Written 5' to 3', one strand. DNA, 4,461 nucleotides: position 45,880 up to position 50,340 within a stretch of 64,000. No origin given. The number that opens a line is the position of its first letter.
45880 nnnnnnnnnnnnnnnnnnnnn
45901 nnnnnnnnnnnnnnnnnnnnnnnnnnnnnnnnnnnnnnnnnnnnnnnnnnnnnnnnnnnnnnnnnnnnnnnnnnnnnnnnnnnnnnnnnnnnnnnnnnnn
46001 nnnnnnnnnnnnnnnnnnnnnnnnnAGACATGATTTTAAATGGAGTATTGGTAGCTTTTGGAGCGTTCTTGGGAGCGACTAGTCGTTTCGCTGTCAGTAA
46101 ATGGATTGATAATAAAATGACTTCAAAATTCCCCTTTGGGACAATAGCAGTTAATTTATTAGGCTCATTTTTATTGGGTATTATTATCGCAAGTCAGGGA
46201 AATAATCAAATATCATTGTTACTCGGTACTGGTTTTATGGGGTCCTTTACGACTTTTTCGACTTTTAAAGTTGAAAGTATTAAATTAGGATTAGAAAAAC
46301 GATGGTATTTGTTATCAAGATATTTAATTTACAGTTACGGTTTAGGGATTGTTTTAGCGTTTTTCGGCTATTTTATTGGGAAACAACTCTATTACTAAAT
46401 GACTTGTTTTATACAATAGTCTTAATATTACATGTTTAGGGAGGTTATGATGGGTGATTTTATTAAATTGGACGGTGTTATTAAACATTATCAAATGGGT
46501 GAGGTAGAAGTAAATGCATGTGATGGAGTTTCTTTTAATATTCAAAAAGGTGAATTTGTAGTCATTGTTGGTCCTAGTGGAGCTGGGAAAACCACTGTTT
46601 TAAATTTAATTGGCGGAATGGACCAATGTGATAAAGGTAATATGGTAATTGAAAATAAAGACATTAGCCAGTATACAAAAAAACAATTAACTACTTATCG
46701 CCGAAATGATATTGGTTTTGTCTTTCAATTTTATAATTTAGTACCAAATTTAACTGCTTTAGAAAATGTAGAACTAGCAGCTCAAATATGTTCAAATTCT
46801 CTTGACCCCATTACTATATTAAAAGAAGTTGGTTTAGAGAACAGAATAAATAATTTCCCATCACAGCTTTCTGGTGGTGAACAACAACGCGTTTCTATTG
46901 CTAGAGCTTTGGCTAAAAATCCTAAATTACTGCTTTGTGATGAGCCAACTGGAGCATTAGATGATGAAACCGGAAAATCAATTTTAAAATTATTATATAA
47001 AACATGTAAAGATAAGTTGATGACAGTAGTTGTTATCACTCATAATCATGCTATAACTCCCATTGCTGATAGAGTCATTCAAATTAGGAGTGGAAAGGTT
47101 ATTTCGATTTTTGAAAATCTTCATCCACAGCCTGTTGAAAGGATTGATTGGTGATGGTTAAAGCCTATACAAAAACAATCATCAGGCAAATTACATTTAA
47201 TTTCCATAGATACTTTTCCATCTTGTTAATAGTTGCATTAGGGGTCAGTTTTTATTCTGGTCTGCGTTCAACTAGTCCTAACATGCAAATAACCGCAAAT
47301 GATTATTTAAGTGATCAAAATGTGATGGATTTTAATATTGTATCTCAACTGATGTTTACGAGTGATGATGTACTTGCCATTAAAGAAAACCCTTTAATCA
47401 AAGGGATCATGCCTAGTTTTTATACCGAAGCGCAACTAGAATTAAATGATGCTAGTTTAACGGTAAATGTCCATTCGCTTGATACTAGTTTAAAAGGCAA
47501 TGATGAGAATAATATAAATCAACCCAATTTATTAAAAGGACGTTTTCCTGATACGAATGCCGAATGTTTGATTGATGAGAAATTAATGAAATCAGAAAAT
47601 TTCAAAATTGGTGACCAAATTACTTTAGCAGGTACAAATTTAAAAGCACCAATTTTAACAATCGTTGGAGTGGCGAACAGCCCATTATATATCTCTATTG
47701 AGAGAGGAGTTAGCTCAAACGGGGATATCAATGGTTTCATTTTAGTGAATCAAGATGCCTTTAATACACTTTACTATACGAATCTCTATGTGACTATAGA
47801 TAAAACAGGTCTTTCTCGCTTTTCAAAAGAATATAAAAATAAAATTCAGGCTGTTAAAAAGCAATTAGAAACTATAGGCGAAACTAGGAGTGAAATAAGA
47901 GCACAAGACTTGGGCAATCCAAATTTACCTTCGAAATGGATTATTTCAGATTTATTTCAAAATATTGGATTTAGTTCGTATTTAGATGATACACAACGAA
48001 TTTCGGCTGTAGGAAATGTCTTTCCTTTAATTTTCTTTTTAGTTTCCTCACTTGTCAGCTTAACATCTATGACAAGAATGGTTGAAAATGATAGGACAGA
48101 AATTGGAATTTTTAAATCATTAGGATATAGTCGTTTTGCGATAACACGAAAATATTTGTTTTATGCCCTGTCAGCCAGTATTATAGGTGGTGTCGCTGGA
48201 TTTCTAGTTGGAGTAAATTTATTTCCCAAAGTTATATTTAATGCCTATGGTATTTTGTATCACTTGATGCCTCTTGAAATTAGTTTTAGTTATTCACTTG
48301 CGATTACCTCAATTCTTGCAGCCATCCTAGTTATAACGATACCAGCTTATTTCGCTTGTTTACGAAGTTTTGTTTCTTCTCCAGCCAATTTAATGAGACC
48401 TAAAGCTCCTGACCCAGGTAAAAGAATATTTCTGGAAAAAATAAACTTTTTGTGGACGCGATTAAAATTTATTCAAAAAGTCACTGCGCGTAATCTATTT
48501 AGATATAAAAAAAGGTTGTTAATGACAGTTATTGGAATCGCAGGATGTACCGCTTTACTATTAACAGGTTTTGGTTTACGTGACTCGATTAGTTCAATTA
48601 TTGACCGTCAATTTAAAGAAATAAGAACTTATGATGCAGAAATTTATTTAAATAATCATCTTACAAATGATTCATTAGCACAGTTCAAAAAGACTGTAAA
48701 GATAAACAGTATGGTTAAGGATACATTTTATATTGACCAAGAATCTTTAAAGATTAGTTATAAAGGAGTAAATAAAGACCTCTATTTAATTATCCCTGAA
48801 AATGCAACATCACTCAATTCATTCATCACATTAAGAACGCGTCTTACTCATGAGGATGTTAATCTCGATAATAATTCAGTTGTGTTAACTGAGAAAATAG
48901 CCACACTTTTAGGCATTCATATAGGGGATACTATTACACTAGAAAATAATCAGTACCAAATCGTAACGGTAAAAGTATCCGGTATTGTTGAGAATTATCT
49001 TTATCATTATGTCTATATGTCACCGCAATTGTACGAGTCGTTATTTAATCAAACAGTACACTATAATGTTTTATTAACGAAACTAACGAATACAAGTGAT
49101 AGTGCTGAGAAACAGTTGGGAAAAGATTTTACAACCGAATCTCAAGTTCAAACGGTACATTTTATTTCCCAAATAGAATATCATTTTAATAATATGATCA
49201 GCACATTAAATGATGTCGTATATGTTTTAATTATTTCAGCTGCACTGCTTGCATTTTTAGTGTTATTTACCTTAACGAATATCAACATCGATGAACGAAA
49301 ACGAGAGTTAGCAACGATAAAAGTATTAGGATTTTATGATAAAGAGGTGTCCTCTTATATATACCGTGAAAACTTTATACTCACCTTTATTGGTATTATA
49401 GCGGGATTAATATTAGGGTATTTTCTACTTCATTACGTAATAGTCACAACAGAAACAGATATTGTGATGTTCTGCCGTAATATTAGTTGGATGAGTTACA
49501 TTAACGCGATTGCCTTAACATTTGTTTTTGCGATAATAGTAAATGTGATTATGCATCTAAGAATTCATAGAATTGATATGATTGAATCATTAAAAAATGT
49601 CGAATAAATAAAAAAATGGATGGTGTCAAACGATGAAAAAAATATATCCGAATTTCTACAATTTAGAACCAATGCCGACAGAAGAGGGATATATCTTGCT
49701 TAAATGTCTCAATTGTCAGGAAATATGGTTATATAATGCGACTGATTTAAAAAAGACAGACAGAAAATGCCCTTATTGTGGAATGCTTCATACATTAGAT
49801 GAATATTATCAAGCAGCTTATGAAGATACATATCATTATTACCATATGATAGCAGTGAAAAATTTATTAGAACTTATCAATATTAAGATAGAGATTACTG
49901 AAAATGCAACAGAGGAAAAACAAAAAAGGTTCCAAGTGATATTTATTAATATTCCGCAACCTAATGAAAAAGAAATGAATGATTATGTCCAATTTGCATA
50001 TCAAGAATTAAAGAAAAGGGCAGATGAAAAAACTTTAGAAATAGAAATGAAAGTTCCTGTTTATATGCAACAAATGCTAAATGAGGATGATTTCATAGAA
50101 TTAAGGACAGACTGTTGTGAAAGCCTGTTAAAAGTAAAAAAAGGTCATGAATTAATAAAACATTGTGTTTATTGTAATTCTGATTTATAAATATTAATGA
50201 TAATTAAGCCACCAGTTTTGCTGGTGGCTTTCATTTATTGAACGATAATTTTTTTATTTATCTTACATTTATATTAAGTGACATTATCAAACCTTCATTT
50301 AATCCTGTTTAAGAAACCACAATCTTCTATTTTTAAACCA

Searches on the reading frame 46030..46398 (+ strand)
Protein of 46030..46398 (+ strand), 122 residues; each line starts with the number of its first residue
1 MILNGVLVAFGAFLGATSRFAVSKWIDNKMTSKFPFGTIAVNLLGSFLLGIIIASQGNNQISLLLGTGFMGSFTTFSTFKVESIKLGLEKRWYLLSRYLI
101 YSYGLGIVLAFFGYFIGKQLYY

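Call 8: search_protein_families(library=ncbifam, proteins=[window:46030-46398:+], max_evalue=0.01)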
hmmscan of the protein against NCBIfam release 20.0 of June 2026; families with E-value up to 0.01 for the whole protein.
window:46030-46398:+ (122 aa): 30 families (the best 25 are shown)
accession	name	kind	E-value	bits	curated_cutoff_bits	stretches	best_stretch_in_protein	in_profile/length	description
NF010801.0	PRK14205.1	equivalog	2.1e-33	115.4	119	1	3-117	2-116/118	fluoride efflux transporter CrcB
NF010810.0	PRK14214.1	equivalog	2e-27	96.3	132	1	1-117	1-117/118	fluoride efflux transporter CrcB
NF010816.0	PRK14220.1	equivalog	4e-23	81.9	108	1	6-118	4-118/120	fluoride efflux transporter CrcB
NF010824.0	PRK14228.1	equivalog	1.2e-22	80.3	99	1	5-119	9-121/122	fluoride efflux transporter CrcB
NF010828.0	PRK14232.1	equivalog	2.6e-21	75.9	118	1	4-118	2-116/120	fluoride efflux transporter CrcB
TIGR00494.1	crcB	equivalog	2.8e-21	76.1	80.45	1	7-116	2-116/117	fluoride efflux transporter CrcB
NF010791.0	PRK14195.1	equivalog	4.9e-21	75.4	129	1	6-118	5-122/125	fluoride efflux transporter CrcB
NF010809.0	PRK14213.1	equivalog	1.1e-18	67.7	126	1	1-113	1-112/118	camphor resistance protein CrcB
NF010807.0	PRK14211.1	equivalog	7.8e-18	64.7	126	1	6-114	4-110/114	fluoride efflux transporter CrcB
NF010797.0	PRK14201.1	equivalog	2.8e-17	63.4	119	1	6-120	4-120/121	fluoride efflux transporter CrcB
NF010820.0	PRK14224.1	equivalog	3.2e-17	62.6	105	1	6-88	12-93/126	fluoride efflux transporter CrcB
NF010792.0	PRK14196.1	equivalog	9.8e-17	61.3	125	1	6-100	6-104/127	fluoride efflux transporter CrcB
NF010827.0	PRK14231.1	equivalog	9.7e-16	58.5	143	1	9-120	8-120/129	fluoride efflux transporter CrcB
NF010825.0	PRK14229.1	equivalog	1e-15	58.3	101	1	7-116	7-109/109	fluoride efflux transporter CrcB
NF010796.0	PRK14200.1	equivalog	1.9e-15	57.3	144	1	7-115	9-122/127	fluoride efflux transporter CrcB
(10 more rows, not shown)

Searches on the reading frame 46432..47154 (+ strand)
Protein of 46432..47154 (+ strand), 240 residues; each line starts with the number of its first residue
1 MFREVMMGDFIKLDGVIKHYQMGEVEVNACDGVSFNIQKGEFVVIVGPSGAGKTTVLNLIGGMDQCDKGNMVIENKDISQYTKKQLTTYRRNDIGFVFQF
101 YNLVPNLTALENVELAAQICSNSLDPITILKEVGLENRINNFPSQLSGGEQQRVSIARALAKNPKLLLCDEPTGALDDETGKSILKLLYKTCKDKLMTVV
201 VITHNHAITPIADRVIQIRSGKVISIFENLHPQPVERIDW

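Call 8: search_protein_families(library=ncbifam, proteins=[window:46432-47154:+], max_evalue=0.01)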
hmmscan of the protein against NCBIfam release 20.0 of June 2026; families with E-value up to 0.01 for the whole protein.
window:46432-47154:+ (240 aa): 196 families (the best 25 are shown)
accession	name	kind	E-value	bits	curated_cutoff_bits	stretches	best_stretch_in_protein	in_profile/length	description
TIGR02982.1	heterocyst_DevA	subfamily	1.9e-61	207.4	295.8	1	11-223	2-219/220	ABC exporter ATP-binding subunit, DevA family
TIGR02211.1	LolD_lipo_ex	equivalog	4.7e-60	202.8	307.75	1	11-223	2-219/221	lipoprotein-releasing ABC transporter ATP-binding protein LolD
TIGR02673.1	FtsE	equivalog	9.3e-58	195.4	264.85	1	11-221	2-213/214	cell division ATP-binding protein FtsE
NF007826.0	PRK10535.1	equivalog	6.3e-56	189.9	966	1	9-225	3-223/648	macrolide ABC transporter ATP-binding protein/permease MacB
TIGR03608.1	L_ocin_972_ABC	subfamily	1.8e-55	187.6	254.85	1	28-218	12-206/206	putative bacteriocin export ABC transporter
NF038007.1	ABC_ATP_DarD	equivalog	1e-53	182.1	375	1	11-222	2-217/218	darobactin export ABC transporter ATP-binding protein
NF008639.0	PRK11629.1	equivalog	2.4e-52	177.7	360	1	11-223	7-224/234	lipoprotein-releasing ABC transporter ATP-binding protein LolD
TIGR02315.1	ABC_phnC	equivalog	1.7e-51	175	266.1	1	11-224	2-225/243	phosphonate ABC transporter ATP-binding protein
NF007879.0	PRK10584.1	equivalog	6.5e-50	170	336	1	11-223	7-224/228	putative ABC transporter ATP-binding protein YbbA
NF040933.2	ABC_arch_GlcV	equivalog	5.6e-49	166.9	450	1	11-226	3-223/357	glucose ABC transporter ATP-binding protein GlcV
NF007027.0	PRK09493.1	equivalog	3.1e-48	164.2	379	1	11-224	2-215/240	glutamine ABC transporter ATP-binding protein GlnQ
TIGR03265.1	PhnT2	equivalog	2.5e-47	161.8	457.7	1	11-224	5-214/353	putative 2-aminoethylphosphonate ABC transporter ATP-binding protein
TIGR02314.1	ABC_MetN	equivalog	9.7e-46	156.3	499.7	1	11-224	2-220/343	methionine ABC transporter ATP-binding protein MetN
TIGR01186.1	proV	subfamily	5.8e-44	150.7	326.6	1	29-226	8-211/363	betaine/proline/choline family ABC transporter ATP-binding protein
TIGR00968.1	3a0106s01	subfamily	1.4e-43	149.1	342.75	1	26-226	12-212/237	sulfate ABC transporter ATP-binding protein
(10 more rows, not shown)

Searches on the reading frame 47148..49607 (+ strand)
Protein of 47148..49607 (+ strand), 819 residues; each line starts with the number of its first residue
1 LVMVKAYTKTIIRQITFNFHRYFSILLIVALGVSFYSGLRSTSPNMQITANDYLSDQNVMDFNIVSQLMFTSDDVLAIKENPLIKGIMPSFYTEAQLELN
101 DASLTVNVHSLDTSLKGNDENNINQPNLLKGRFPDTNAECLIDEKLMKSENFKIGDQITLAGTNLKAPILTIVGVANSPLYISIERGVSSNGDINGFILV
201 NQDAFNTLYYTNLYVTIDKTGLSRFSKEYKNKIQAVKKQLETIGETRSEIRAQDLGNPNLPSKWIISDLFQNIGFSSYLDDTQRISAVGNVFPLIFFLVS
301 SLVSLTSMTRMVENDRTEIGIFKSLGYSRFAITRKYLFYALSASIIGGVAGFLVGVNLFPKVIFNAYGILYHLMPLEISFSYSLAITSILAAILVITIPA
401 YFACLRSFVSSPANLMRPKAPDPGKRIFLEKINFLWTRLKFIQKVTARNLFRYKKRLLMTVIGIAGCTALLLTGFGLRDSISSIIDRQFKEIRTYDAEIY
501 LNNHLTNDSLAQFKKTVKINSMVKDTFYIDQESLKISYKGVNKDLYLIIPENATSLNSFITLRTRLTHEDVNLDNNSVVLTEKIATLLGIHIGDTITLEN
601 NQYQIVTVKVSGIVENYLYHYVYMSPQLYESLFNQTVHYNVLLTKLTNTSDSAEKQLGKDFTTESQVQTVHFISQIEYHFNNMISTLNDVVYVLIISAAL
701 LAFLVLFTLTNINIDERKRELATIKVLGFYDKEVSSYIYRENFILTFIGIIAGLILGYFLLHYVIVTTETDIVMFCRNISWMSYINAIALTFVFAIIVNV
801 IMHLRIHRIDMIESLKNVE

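Call 7: search_protein_families(library=pfam, proteins=[window:47148-49607:+], max_evalue=0.01)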
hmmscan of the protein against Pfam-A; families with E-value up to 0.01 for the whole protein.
window:47148-49607:+ (819 aa): 2 families
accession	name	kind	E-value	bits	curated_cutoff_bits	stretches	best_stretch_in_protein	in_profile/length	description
PF02687.27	FtsX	-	4.7e-29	101.3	25.5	2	693-809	2-118/120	FtsX-like permease C-terminal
PF12704.14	MacB_PCD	-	5.4e-22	79.5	27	2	460-655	8-202/207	MacB-like periplasmic core domain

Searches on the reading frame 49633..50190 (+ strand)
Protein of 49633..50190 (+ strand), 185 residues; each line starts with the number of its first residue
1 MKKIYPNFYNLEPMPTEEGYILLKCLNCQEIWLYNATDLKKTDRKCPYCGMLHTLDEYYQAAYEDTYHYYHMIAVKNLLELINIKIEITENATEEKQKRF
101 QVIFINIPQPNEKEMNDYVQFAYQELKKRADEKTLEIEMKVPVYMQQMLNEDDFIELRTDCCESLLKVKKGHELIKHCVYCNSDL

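Call 7: search_protein_families(library=pfam, proteins=[window:49633-50190:+], max_evalue=0.01)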
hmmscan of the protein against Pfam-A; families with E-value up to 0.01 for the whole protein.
window:49633-50190:+ (185 aa): 1 family
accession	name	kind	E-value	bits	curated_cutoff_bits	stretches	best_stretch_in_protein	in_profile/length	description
PF25206.1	DUF7836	-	3.2e-05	24.1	26.7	1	17-60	2-47/59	Domain of unknown function (DUF7836)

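Call 8: search_protein_families(library=ncbifam, proteins=[window:49633-50190:+], max_evalue=0.01)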
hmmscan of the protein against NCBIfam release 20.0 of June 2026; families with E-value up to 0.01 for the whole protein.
window:49633-50190:+ (185 aa): 0 families

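Call 83: search_protein_families(library=ncbifam, proteins=[window:49633-50190:+], max_evalue=0.000001)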
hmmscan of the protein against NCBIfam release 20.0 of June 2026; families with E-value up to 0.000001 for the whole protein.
window:49633-50190:+ (185 aa): 0 families
